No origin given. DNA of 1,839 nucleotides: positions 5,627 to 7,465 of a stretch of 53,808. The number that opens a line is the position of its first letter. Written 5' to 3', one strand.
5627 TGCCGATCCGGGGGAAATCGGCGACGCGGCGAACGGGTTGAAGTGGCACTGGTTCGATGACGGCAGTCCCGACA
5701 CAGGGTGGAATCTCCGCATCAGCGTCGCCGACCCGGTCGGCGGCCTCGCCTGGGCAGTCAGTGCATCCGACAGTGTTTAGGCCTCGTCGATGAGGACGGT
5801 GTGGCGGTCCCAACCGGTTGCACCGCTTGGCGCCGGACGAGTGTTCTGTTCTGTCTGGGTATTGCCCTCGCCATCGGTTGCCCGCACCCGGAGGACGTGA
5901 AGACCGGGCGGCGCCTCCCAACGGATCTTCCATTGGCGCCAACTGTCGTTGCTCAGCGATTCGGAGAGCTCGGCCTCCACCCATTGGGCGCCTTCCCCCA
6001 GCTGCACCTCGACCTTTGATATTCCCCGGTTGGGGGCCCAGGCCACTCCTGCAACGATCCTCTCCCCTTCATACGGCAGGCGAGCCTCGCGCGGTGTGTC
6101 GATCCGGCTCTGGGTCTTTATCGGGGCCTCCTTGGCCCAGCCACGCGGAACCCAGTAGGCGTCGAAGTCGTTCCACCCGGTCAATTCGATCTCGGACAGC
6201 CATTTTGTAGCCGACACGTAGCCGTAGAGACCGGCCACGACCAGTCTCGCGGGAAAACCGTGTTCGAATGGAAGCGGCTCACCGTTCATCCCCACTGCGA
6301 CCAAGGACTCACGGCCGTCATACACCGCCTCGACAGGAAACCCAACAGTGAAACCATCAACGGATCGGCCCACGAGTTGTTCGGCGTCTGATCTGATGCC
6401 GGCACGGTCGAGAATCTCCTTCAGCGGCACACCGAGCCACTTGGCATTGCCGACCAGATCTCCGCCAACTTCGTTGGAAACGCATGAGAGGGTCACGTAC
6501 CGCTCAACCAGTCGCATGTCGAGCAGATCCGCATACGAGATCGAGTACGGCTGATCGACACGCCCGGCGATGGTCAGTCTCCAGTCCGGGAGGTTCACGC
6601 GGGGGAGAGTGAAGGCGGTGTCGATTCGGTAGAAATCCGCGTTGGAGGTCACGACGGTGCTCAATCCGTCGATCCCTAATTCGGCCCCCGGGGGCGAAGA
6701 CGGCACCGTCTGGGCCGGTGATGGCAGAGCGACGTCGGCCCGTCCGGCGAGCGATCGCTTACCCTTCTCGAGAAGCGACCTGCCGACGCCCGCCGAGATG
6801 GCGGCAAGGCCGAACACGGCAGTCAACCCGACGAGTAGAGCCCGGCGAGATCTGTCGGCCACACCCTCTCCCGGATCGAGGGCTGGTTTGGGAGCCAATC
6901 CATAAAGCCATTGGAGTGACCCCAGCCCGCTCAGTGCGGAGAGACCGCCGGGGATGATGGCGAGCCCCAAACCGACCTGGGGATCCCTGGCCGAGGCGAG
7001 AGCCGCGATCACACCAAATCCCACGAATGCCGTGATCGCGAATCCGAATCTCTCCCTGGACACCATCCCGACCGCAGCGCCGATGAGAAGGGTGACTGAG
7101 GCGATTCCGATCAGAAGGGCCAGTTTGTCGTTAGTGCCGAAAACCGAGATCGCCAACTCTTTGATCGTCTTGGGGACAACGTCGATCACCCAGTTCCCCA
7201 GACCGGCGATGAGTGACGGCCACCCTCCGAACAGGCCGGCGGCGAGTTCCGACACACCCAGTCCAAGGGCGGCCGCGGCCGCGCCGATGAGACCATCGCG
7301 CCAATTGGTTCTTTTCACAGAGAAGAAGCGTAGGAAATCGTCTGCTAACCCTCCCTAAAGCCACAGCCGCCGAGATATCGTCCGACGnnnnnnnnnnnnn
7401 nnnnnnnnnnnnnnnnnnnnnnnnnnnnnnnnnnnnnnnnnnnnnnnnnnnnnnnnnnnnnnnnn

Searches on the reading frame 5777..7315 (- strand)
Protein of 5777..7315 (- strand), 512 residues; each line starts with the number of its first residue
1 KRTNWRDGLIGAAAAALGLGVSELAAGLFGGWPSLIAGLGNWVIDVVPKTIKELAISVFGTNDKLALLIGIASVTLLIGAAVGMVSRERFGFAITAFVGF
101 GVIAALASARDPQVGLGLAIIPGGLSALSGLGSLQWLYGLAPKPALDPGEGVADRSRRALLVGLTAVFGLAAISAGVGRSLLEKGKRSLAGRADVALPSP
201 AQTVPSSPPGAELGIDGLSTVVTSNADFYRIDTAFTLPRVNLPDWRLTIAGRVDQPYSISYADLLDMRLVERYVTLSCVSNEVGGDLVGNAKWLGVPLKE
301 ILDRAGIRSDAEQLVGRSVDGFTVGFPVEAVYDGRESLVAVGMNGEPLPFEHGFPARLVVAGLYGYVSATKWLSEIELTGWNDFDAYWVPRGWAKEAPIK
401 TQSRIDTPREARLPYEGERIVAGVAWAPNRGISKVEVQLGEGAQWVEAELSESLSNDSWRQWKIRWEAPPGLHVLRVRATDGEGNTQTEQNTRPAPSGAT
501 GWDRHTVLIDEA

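Call 55: search_protein_families(library=pfam, proteins=[window:5777-7315:-], max_evalue=0.00001)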
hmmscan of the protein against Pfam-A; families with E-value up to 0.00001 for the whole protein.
window:5777-7315:- (512 aa): 1 family
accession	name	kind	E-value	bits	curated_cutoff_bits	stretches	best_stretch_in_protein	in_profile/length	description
PF00174.25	Oxidored_molyb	-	2.8e-40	138.1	24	1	237-387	4-168/169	Oxidoreductase molybdopterin binding domain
